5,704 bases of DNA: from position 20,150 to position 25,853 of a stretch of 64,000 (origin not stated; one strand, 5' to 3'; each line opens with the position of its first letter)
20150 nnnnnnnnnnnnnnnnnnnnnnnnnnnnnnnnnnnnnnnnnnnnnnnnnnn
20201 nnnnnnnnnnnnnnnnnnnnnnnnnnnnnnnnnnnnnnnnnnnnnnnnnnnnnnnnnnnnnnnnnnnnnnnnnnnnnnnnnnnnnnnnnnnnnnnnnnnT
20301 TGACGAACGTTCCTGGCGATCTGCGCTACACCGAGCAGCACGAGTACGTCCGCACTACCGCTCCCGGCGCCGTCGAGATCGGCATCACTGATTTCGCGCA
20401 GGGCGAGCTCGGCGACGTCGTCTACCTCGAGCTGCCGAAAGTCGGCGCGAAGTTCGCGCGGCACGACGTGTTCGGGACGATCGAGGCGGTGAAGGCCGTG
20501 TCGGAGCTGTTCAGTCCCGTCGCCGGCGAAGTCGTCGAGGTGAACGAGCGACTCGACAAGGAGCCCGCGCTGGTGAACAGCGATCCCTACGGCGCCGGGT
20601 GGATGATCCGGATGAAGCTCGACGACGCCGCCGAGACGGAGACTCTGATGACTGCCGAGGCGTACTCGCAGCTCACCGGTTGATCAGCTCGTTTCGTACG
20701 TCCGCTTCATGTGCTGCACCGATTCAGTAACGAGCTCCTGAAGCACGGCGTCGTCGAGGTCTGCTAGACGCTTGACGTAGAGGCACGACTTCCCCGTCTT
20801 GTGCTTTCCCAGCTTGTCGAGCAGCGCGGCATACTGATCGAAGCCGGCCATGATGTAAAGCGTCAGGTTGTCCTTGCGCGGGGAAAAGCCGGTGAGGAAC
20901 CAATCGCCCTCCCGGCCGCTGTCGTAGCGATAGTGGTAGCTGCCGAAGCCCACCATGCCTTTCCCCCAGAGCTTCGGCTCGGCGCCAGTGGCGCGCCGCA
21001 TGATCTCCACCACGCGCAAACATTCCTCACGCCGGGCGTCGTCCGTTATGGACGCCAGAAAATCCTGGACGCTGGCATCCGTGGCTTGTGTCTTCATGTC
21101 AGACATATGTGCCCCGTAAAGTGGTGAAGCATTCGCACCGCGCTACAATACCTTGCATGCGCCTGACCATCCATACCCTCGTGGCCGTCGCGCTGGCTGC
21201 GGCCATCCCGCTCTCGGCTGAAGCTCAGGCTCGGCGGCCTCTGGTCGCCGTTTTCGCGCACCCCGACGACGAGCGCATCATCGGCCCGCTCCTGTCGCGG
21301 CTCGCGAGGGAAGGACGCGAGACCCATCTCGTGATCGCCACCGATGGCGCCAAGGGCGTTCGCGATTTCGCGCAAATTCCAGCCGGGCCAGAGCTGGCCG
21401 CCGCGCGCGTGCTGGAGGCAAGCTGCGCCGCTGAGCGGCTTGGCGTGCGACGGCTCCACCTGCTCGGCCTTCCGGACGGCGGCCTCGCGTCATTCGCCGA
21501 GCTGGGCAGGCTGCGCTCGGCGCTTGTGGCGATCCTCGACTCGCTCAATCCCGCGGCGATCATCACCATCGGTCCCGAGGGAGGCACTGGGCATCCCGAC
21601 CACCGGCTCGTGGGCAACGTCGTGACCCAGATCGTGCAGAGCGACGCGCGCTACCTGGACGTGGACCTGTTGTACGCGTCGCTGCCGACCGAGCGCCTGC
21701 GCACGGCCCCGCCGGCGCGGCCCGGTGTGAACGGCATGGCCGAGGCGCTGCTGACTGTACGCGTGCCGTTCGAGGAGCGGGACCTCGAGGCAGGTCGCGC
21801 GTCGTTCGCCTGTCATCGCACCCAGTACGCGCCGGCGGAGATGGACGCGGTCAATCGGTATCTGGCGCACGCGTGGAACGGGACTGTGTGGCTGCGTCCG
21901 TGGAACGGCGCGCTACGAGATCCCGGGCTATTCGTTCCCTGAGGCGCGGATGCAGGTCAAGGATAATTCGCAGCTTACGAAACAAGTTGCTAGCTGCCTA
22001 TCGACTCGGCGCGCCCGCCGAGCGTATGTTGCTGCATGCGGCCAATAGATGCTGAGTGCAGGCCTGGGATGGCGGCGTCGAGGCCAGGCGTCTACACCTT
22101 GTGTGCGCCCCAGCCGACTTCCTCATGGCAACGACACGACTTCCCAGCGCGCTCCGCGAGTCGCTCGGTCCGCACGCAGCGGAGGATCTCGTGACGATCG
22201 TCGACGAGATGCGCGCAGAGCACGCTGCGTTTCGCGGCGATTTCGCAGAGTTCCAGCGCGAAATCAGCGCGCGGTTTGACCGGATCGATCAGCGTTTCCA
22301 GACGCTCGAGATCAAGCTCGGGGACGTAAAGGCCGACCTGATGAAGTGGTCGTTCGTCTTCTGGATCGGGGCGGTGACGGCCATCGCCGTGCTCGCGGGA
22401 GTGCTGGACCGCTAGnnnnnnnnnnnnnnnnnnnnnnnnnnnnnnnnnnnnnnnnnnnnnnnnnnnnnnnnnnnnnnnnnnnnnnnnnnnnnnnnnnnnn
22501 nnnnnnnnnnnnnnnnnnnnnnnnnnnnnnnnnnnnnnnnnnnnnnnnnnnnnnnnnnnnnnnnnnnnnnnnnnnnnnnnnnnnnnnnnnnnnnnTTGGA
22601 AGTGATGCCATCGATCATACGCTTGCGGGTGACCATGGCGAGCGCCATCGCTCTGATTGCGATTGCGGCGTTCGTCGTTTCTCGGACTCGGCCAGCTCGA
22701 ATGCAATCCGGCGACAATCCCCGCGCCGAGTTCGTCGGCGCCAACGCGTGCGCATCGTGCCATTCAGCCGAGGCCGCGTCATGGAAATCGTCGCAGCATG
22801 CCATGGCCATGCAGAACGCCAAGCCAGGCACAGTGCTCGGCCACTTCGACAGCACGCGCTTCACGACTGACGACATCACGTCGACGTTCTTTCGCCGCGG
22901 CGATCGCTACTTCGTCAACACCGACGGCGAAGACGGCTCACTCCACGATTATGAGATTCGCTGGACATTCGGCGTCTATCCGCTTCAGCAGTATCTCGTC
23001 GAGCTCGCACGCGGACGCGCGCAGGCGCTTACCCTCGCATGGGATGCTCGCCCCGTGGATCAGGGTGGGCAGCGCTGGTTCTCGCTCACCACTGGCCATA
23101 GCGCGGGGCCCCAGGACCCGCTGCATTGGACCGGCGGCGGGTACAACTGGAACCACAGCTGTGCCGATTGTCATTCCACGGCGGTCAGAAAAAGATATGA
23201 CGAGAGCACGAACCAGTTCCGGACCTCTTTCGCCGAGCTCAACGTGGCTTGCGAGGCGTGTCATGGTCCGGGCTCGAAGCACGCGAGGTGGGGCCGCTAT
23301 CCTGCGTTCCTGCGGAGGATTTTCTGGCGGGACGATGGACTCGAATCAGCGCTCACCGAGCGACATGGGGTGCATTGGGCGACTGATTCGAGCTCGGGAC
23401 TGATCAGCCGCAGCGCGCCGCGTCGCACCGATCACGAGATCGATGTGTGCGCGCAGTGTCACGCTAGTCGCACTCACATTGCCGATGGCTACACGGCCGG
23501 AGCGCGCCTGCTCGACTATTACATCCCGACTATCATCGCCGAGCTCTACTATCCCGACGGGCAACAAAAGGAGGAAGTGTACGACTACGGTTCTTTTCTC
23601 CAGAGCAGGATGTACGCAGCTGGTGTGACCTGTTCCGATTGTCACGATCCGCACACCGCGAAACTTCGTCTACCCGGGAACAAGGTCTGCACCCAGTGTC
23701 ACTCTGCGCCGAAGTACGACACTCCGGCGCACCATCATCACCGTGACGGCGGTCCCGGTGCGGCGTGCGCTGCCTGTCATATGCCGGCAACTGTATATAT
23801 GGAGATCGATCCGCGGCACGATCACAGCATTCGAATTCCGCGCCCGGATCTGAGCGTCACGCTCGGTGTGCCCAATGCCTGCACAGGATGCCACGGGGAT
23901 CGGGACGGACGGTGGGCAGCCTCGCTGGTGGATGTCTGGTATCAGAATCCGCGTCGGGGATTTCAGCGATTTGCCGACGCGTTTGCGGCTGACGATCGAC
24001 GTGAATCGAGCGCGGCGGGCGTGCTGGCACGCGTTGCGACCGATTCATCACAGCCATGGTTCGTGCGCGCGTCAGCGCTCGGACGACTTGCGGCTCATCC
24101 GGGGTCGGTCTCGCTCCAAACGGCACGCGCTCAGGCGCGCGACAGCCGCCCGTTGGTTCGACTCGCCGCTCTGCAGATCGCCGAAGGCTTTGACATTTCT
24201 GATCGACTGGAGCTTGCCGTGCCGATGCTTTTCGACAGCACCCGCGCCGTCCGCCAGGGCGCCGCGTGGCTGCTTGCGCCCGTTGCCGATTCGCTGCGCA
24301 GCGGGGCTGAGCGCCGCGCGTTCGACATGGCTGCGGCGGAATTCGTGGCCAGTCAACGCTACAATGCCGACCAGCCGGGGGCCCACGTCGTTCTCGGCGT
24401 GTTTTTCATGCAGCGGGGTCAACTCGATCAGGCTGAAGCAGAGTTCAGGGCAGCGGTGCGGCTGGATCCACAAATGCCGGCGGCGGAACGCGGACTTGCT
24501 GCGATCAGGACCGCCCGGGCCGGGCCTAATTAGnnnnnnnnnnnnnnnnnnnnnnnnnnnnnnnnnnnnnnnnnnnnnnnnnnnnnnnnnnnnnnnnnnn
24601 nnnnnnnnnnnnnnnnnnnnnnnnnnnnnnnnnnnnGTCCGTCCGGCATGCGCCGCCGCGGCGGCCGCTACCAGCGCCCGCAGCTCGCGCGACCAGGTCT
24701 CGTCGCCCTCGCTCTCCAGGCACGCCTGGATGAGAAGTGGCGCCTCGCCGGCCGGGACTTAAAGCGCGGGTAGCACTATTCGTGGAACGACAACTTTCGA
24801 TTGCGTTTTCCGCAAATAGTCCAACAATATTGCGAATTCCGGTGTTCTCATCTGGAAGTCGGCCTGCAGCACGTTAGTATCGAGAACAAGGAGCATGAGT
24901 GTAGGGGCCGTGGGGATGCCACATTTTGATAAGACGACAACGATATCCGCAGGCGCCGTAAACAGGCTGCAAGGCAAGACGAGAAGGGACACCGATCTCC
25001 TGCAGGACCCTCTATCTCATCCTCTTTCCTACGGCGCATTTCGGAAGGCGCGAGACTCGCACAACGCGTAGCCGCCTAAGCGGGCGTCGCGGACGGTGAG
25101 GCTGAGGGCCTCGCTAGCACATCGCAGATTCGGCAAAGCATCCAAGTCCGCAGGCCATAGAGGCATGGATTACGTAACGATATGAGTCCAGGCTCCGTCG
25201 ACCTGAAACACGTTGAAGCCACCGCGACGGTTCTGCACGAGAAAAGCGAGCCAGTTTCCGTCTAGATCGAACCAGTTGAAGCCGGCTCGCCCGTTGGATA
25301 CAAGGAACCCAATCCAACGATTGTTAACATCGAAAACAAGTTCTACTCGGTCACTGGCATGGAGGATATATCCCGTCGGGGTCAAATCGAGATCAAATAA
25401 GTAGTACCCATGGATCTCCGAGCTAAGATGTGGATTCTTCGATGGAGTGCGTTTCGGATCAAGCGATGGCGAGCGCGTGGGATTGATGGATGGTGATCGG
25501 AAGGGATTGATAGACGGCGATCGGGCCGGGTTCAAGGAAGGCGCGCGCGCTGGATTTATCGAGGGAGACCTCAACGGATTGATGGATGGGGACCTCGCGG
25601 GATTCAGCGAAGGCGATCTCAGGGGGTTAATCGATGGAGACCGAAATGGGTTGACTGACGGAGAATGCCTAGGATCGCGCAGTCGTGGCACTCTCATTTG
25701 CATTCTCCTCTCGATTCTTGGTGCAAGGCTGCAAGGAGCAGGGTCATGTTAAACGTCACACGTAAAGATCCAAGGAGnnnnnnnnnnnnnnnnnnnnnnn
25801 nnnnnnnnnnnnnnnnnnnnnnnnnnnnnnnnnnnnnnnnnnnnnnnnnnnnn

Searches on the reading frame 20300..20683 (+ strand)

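Call 36: search_protein_families(library=pfam, max_evalue=0.01, proteins=[window:20300-20683:+])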
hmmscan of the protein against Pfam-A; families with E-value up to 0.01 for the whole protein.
window:20300-20683:+ (127 aa): 2 families
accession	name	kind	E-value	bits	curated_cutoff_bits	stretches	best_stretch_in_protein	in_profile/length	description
PF01597.25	GCV_H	-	1.1e-43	148.4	22.2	1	8-125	1-118/122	Glycine cleavage H-protein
PF00364.28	Biotin_lipoyl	-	0.0036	17.6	22.1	1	46-82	21-57/73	Biotin-requiring enzyme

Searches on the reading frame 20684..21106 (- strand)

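Call 36: search_protein_families(library=pfam, max_evalue=0.01, proteins=[window:20684-21106:-])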
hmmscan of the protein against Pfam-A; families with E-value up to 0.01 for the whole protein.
window:20684-21106:- (140 aa): 1 family
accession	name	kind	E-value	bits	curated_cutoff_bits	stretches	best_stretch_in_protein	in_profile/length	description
PF08818.16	DUF1801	-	4.9e-15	56.1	27.2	1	25-130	1-85/85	Domain of unknown function (DU1801)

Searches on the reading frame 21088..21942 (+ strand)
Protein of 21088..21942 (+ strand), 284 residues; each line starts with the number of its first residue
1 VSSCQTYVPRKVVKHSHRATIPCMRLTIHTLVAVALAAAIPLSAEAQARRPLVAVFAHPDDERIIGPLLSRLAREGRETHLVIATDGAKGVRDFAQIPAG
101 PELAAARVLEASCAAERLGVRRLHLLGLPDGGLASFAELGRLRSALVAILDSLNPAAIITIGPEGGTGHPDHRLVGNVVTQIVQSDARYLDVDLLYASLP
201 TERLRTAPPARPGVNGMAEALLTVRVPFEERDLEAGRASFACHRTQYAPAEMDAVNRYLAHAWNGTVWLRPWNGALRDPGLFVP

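Call 36: search_protein_families(library=pfam, max_evalue=0.01, proteins=[window:21088-21942:+])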
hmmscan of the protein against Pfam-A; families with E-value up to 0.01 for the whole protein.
window:21088-21942:+ (284 aa): 1 family
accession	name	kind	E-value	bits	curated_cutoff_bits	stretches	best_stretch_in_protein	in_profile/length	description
PF02585.22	PIG-L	-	7.4e-27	94.8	28.2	1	54-182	2-128/129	GlcNAc-PI de-N-acetylase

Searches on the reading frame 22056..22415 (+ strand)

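Call 36: search_protein_families(library=pfam, max_evalue=0.01, proteins=[window:22056-22415:+])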
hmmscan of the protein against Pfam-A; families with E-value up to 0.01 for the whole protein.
window:22056-22415:+ (119 aa): 1 family
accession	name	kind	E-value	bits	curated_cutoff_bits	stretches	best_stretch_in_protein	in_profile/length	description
PF07798.16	CCDC90-like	-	0.0038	17.6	33.5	1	52-110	110-168/175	Coiled-coil domain-containing protein 90-like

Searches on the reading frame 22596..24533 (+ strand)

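Call 36: search_protein_families(library=pfam, max_evalue=0.01, proteins=[window:22596-24533:+])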
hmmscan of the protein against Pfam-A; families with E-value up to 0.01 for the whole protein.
window:22596-24533:+ (645 aa): 12 families
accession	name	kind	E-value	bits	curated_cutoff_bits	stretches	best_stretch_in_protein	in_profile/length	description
PF14522.11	Cytochrome_C7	-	1e-12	48.1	24.8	2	361-433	12-66/67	Cytochrome c7 and related cytochrome c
PF13435.11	Cytochrome_C554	-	2e-07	32.3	20.8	2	185-224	47-84/84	Cytochrome c554 and c-prime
PF14537.11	Cytochrom_c3_2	-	2.4e-06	28.4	25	0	339-370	53-79/79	Cytochrome c3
PF09699.15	Paired_CXXCH_1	-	2.3e-05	24.4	20.6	1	343-371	7-38/41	Doubled CXXCH motif (Paired_CXXCH_1)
PF02335.20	Cytochrom_C552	-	3.1e-05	23.6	24.1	0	386-435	242-284/438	Cytochrome c552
PF13432.12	TPR_16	-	0.00012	22.9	32.7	1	576-628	13-65/65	Tetratricopeptide repeat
PF13428.12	TPR_14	-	0.00018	22.3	23.5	1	595-636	2-43/44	Tetratricopeptide repeat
PF07719.23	TPR_2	-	0.00054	20.3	27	1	596-626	3-33/34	Tetratricopeptide repeat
PF22113.1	Mtrc-MtrF_II-IV_dom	-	0.00088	19.3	30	0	187-228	121-168/176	Outer membrane cytochrome MtrC/MtrF-like, domains II/IV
PF13414.12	TPR_11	-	0.0051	16.9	26.8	0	604-630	4-30/42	TPR repeat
PF14559.12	TPR_19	-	0.0062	17.3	25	1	576-636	7-67/68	Tetratricopeptide repeat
PF13181.12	TPR_8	-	0.0082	16.7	25.7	0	596-626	3-33/34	Tetratricopeptide repeat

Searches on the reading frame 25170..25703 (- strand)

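Call 6: search_protein_families(library=pfam, max_evalue=0.01, proteins=[window:25170-25703:-])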
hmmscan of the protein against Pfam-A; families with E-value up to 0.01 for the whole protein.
window:25170-25703:- (177 aa): 1 family
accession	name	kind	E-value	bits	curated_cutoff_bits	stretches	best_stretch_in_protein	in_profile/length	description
PF21784.3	Bflower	-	0.00022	22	25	1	123-172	3-43/116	4-fold beta flower protein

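Call 60: search_protein_families(library=padloc, max_evalue=0.01, proteins=[window:25170-25703:-])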
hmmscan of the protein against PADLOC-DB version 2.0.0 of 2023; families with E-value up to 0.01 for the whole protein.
window:25170-25703:- (177 aa): 1 family
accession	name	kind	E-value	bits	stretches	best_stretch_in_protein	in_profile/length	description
PDLC03396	REase_II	-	5e-07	26.8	1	18-91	412-485/550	Type II nicking endonuclease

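Call 61: search_protein_families(library=ncbifam, max_evalue=0.01, proteins=[window:25170-25703:-])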
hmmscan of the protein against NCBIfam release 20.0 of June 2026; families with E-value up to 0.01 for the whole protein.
window:25170-25703:- (177 aa): 0 families
